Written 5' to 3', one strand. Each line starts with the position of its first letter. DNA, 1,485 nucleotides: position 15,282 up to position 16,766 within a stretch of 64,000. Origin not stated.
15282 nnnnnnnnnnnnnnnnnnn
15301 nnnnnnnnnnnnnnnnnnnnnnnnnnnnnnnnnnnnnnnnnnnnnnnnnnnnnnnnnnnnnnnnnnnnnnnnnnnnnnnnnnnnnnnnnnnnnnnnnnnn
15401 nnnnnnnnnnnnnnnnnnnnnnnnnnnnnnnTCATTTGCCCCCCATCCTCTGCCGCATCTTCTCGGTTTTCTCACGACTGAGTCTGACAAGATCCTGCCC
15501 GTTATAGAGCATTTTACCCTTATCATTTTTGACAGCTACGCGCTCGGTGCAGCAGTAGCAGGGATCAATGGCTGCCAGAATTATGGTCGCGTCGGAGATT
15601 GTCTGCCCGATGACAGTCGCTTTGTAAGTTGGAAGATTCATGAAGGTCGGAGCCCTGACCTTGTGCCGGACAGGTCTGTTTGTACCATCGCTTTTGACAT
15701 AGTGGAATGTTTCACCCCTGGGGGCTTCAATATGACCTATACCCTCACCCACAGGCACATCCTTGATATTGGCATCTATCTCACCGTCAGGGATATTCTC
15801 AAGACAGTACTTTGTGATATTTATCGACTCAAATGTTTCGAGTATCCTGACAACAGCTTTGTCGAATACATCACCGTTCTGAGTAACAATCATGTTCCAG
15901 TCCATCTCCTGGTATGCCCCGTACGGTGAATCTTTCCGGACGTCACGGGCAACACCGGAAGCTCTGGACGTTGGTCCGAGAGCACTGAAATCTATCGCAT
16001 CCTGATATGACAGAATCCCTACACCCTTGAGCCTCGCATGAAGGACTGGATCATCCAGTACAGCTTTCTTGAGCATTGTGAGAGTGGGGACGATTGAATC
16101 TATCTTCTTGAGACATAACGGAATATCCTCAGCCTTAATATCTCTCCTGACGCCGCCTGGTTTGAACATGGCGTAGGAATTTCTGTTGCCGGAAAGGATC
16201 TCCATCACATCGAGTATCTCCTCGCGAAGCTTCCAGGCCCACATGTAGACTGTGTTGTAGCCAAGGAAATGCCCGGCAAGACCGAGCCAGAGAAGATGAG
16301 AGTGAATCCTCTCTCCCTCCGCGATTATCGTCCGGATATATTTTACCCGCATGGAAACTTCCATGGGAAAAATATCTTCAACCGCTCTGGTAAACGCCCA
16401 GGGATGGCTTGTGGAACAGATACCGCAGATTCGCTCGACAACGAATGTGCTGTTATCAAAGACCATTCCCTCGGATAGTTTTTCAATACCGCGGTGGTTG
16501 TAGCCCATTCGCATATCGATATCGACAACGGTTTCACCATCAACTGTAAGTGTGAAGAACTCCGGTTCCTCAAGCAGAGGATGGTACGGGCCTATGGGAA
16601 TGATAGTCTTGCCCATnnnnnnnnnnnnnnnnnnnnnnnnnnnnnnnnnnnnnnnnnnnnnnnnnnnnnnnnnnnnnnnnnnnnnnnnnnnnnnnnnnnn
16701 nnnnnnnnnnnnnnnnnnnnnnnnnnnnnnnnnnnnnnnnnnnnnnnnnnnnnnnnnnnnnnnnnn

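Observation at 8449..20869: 16-gene group-4 membrane-bound [NiFe] hydrogenase with rearranged Mrp and catalytic modules and two large antiporter-like subunits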

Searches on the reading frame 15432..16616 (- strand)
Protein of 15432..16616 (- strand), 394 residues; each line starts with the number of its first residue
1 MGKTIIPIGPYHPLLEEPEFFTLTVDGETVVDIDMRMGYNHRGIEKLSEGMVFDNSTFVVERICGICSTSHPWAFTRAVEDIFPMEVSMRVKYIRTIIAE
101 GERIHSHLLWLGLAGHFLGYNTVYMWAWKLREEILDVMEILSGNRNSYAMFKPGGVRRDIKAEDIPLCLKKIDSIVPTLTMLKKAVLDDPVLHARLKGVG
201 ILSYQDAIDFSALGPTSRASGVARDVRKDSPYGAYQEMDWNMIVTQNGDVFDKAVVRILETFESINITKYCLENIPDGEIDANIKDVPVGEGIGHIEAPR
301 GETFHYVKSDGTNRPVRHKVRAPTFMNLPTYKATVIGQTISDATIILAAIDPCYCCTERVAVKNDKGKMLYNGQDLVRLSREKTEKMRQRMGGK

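Call 4: search_protein_families(library=pfam, proteins=[window:15432-16616:-], max_evalue=0.01)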
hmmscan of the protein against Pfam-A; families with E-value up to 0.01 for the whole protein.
window:15432-16616:- (394 aa): 2 families
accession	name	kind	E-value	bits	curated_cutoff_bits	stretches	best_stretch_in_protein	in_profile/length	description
PF00346.24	Complex1_49kDa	-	8.4e-66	222.2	24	2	118-283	2-167/271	Respiratory-chain NADH dehydrogenase, 49 Kd subunit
PF00374.24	NiFeSe_Hases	-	4.1e-15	56.1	25.8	1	42-110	1-69/508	Nickel-dependent hydrogenase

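Call 7: search_protein_families(library=ncbifam, proteins=[window:15432-16616:-], max_evalue=0.001)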
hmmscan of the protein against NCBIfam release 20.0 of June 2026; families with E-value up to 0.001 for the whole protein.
window:15432-16616:- (394 aa): 15 families
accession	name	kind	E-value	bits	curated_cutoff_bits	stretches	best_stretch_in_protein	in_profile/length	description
NF004739.1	PRK06075.1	equivalog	2.8e-90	302.9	360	2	6-282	3-279/384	NADH-quinone oxidoreductase subunit D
TIGR01962.1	NuoD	equivalog_domain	1e-80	271.5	459.35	2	4-284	3-283/386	NADH dehydrogenase (quinone) subunit D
NF040602.1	F420_dehyd_FpoD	exception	2e-75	254.1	600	1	4-357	8-370/372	F420H2 dehydrogenase subunit FpoD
NF008974.0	PRK12322.1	equivalog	2e-72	244.2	522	1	5-352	8-359/366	NADH-quinone oxidoreductase subunit D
NF009808.0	PRK13292.1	equivalog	4.4e-62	210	1156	2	4-279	408-683/791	NADH-quinone oxidoreductase subunit B/C/D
NF008728.0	PRK11742.1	equivalog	6.2e-58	196.6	840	2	6-283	217-494/598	NADH-quinone oxidoreductase subunit C/D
NF005649.0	PRK07415.1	equivalog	9.3e-56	189.5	583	2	4-281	11-289/394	NAD(P)H-quinone oxidoreductase subunit H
TIGR03295.1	frhA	equivalog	4e-21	75.4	392.5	2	41-110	40-109/412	coenzyme F420 hydrogenase subunit alpha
NF033181.1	NiFeSe_hydrog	equivalog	4.9e-18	65.3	600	1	24-110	21-106/507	nickel-dependent hydrogenase large subunit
NF045518.1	H2_NiFeSe_large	exception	1e-15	57.5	780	1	23-110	20-106/485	NiFeSe hydrogenase large subunit HysA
NF041785.2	VhuA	equivalog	5.9e-14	51.4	800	1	31-110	29-107/418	F420-non-reducing hydrogenase Vhu subunit A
NF040828.1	sulfhyd_ShyA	equivalog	3.2e-12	46.1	700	1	25-125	21-123/415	NAD(P)-dependent hydrogenase/sulfhydrogenase 2 subunit alpha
NF007778.0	PRK10467.1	equivalog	5e-12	44.9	969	1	36-109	33-106/567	hydrogenase 2 large subunit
NF007550.0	PRK10170.1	equivalog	5.2e-07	28.4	1101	1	25-110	37-122/597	Ni/Fe-hydrogenase large subunit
NF040832.1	sulfhyd_HydA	equivalog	1.7e-05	24.1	880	1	25-139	23-139/426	NADPH-dependent hydrogenase/sulfhydrogenase 1 subunit alpha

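Call 8: find_homologous_proteins(query=window:15432-16616:-, max_evalue=1e-20)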
Query window:15432-16616:- (394 aa): 8000 proteins with E <= 1e-20 among 8000 candidates; the best 120 are listed.
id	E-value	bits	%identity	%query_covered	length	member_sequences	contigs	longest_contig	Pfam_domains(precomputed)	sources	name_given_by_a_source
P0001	4.1e-269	910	100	100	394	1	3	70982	PF00374.25,PF00346.25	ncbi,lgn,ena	-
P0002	2.6e-267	904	99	100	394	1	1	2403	PF00374.25,PF00346.25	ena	-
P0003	1.2e-259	879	95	100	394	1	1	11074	PF00374.25,PF00346.25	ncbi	-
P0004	5.1e-259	877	95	100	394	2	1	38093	PF00374.25,PF00346.25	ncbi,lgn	-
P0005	1.6e-258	875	95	100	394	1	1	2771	PF00374.25,PF00346.25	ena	-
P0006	2.0e-258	875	96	100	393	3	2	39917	PF00374.25,PF00346.25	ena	-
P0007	1.5e-257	872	94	100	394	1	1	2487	PF00374.25,PF00346.25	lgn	-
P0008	9.6e-257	869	94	100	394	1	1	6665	PF00374.25,PF00346.25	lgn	-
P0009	4.6e-256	867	95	100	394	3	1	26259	PF00374.25,PF00346.25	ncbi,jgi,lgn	jgi:NADH-quinone oxidoreductase subunit D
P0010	5.1e-256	867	94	100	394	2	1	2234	PF00374.25,PF00346.25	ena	-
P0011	2.3e-253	858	93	100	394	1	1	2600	PF00374.25,PF00346.25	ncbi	-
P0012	5.4e-249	844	91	100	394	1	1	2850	PF00374.25,PF00346.25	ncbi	-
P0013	7.4e-246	833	90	100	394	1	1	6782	PF00374.25,PF00346.25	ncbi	-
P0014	7.4e-246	833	90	100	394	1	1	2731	PF00374.25,PF00346.25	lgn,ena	-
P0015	1.0e-245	833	90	100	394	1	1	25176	PF00374.25,PF00346.25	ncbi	-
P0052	3.9e-234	795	85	100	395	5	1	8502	PF00374.25,PF00346.25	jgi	jgi:membrane-bound hydrogenase subunit alpha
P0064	4.9e-227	771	84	99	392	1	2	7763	PF00374.25,PF00346.25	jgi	jgi:membrane-bound hydrogenase subunit alpha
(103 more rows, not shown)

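Call 9: search_solved_structures(query=window:15432-16616:-, max_evalue=1e-10, show_alignments=2)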
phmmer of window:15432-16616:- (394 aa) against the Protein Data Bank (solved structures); distinct sequences matched with E-value up to 1e-10: 71 (the best 60 are shown).
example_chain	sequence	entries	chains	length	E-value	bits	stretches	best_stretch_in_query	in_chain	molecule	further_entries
6cfw_L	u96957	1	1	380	5.5e-86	292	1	6-359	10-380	Membrane-bound hydrogenase subunit alpha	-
7z0s_E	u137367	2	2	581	5.9e-80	272.2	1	4-368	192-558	Formate hydrogenlyase subunit 5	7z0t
2fug_4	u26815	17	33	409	4.4e-54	187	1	6-287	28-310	NADH-quinone oxidoreductase chain 4 | NADH-QUINONE OXIDOREDUCTASE SUBUNIT 4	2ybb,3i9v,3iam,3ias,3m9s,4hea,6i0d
7q5y_B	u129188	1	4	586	1.8e-53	185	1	5-279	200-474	NADH-quinone oxidoreductase subunit C/D 2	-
6h8k_C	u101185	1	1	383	9.8e-51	176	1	6-281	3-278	NUCM protein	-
6gcs_C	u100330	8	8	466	1.5e-50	175.4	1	6-281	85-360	49-KDA PROTEIN (NUCM) | Subunit NUCM of NADH:Ubiquinone Oxidoreductase (Complex I) | NUCM protein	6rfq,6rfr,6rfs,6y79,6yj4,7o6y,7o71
7b0n_D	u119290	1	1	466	1e-49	172.6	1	6-281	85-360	NUCM protein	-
7zm7_C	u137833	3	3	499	2.4e-49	171.4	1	6-280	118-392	NADH-ubiquinone oxidoreductase 49 kDa subunit-like protein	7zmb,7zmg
7eu3_H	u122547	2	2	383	8e-49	169.7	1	5-280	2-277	NAD(P)H-quinone oxidoreductase subunit H, chloroplastic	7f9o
4wz7_C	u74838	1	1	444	1.2e-48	169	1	6-281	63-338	NUCM protein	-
7wfg_H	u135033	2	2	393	4.8e-48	167.1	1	5-280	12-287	NAD(P)H-quinone oxidoreductase subunit H, chloroplastic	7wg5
9iho_D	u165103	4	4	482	5.4e-48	166.9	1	7-282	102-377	NUCM (49 kDa) subunit of mitochondrial NADH:ubiquinone oxidoreductase (Complex I)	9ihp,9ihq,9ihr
6hum_H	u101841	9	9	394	8.3e-48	166.3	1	5-281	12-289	NAD(P)H-quinone oxidoreductase subunit H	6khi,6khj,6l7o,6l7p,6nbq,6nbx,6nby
9grx_H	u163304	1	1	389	2.6e-47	164.7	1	5-280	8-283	NAD(P)H-quinone oxidoreductase subunit H, chloroplastic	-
7arc_D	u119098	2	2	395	5.4e-46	160.4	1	6-280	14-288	ND7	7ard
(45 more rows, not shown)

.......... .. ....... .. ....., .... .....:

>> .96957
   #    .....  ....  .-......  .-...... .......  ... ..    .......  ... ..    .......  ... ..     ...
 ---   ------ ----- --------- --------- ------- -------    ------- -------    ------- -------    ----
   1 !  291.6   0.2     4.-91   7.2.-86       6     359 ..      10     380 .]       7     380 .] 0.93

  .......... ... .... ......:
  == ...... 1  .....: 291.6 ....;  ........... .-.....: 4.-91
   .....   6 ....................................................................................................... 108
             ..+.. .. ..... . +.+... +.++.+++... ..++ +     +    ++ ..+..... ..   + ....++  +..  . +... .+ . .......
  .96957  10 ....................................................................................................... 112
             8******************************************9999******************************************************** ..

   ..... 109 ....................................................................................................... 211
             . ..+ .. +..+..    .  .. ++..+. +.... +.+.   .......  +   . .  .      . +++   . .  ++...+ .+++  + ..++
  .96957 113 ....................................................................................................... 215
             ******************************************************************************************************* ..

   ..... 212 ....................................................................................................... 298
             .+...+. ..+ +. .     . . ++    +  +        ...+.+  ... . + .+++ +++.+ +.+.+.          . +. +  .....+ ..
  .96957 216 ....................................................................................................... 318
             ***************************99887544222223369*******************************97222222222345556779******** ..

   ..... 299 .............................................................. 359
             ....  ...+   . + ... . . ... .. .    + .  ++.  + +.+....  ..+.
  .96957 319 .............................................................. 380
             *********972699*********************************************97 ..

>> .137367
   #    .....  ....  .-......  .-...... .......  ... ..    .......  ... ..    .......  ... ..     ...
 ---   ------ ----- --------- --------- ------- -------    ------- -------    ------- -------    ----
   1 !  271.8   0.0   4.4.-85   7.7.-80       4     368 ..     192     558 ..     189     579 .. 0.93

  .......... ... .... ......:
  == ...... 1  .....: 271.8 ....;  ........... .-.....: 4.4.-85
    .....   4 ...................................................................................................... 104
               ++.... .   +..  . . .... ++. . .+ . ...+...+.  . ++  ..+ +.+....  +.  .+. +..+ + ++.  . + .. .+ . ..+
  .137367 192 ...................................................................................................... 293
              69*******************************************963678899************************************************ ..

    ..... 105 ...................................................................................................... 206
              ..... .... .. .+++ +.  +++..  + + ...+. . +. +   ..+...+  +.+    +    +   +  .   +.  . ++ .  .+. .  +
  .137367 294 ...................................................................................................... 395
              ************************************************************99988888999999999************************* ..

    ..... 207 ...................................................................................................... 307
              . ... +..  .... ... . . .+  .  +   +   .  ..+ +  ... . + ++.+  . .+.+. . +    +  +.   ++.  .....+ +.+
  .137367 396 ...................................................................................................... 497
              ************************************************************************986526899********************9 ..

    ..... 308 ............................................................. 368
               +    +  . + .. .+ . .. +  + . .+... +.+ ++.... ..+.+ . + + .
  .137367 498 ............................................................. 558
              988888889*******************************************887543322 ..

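Call 11: find_encoding_contigs(protein=P0001, flank=10000, max_places=3)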
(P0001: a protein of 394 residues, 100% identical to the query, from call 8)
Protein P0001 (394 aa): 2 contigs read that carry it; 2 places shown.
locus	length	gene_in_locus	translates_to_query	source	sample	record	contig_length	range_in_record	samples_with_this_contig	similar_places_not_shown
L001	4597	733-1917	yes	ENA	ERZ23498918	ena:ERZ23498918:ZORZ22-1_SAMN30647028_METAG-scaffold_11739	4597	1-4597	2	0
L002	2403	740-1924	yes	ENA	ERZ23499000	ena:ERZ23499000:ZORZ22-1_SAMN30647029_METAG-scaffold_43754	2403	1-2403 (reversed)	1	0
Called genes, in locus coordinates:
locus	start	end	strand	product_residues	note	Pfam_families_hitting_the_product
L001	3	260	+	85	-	?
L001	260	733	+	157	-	PF00329:Complex1_30kDa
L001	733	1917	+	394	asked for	PF00374:NiFeSe_Hases, PF00346:Complex1_49kDa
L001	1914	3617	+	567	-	PF00361:Proton_antipo_M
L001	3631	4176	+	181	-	PF13244:MbhD, PF20501:MbhE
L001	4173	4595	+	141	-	?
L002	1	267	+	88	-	?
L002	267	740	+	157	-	PF00329:Complex1_30kDa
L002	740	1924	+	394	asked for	PF00374:NiFeSe_Hases, PF00346:Complex1_49kDa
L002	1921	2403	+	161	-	?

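Call 26: find_related_loci(query=window:15432-16616:-, collection=genome_contigs, flank=10000)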
Query window:15432-16616:- (394 aa) in genome_contigs; peptide patterns used: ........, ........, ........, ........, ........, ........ (x = any residue, [..] = any of these).
286 stretches matched a pattern; 193 encode a relative of the query (tblastn E <= 1e-3); the best 80 are kept; 80 distinct loci.
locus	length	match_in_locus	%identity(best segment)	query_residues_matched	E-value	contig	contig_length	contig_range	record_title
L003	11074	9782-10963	95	1-394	0e+0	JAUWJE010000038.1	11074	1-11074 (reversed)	MAG: Candidatus Fermentibacteria bacterium isolate CSMAG_2312 CSMAG_2312_k127_508892_length_11074_cov_27.4243, whole gen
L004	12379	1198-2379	95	1-394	0e+0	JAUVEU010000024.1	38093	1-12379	MAG: Candidatus Aegiribacteria sp. isolate CSMAG_331 CSMAG_331_k141_3424110_length_38093_cov_8.6375, whole genome shotgu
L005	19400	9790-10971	95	1-394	0e+0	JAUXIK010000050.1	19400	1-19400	MAG: Candidatus Aegiribacteria sp. isolate CSMAG_2979 CSMAG_2979_k119_395348_length_19400_cov_8.8666, whole genome shotg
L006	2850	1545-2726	91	1-394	0e+0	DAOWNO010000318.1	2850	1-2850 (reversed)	MAG TPA_asm: Candidatus Aegiribacteria sp. isolate CSMAG_3030 CSMAG_3030_k141_4391712_length_2850_cov_111.0000, whole ge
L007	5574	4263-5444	90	1-394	0e+0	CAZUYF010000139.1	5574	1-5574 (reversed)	MAG TPA_asm: uncultured bacterium isolate SRP155585_co1_159 genome assembly, contig: NODE_11325_length_5574_cov_8.610437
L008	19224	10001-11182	90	1-394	0e+0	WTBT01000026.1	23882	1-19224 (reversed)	MAG: Candidatus Aegiribacteria sp. isolate GLR63 c_000000292556, whole genome shotgun sequence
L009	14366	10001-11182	89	1-394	0e+0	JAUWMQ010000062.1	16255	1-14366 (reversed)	MAG: Candidatus Aegiribacteria sp. isolate CSMAG_2402 CSMAG_2402_k141_1528122_length_16255_cov_8.0000, whole genome shot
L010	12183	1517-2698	89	1-394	0e+0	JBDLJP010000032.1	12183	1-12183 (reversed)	MAG: Candidatus Fermentibacteria bacterium isolate MAG102 MAG102_32, whole genome shotgun sequence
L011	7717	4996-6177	89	1-394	0e+0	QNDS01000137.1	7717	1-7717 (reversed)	MAG: Candidatus Fermentibacteria bacterium isolate B22_G4 B22_Guay4_scaffold_11335, whole genome shotgun sequence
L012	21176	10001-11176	90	1-392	0e+0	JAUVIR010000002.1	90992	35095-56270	MAG: Candidatus Fermentibacteria bacterium isolate CSMAG_433 CSMAG_433_k127_573244_length_90992_cov_44.9513, whole genom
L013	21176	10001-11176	89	1-392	0e+0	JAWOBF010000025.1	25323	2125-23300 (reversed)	MAG: Candidatus Aegiribacteria sp. isolate BLK3-3.bin.115 k191_2313196, whole genome shotgun sequence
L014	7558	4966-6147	89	1-394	0e+0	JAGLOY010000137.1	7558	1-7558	MAG: Candidatus Aegiribacteria sp. isolate RS_7_6 ROV157_7.bin.6.fa_137, whole genome shotgun sequence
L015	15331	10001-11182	89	1-394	0e+0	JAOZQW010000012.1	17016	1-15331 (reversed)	MAG: Candidatus Fermentibacteraceae bacterium isolate GMC6.concoct.106 GMC6_2912_length_17016_cov_5.805908, whole genome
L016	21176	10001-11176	89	1-392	0e+0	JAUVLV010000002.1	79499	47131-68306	MAG: Candidatus Aegiribacteria sp. isolate CSMAG_515 CSMAG_515_k141_420340_length_79499_cov_25.7066, whole genome shotgu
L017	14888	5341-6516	88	1-392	0e+0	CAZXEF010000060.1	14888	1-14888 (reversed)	MAG TPA_asm: uncultured bacterium isolate binchicken_co129_934 genome assembly, contig: NODE_12092_length_14888_cov_5.14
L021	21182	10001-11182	84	1-394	0e+0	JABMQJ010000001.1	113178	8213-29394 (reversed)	MAG: Candidatus Omnitrophota bacterium isolate bin.346 k141_100784, whole genome shotgun sequence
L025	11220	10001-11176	82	1-392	0e+0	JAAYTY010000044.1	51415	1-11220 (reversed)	MAG: Candidatus Fermentibacteria bacterium isolate AS27yjCOA_107 37701_AS27, whole genome shotgun sequence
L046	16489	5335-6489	82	1-385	0e+0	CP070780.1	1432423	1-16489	MAG: Candidatus Omnitrophota bacterium isolate bin17 chromosome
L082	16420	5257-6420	80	1-388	0e+0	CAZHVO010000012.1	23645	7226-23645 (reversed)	MAG TPA_asm: uncultured Planctomycetia bacterium isolate SRP178699_co2_518 genome assembly, contig: NODE_1334_length_236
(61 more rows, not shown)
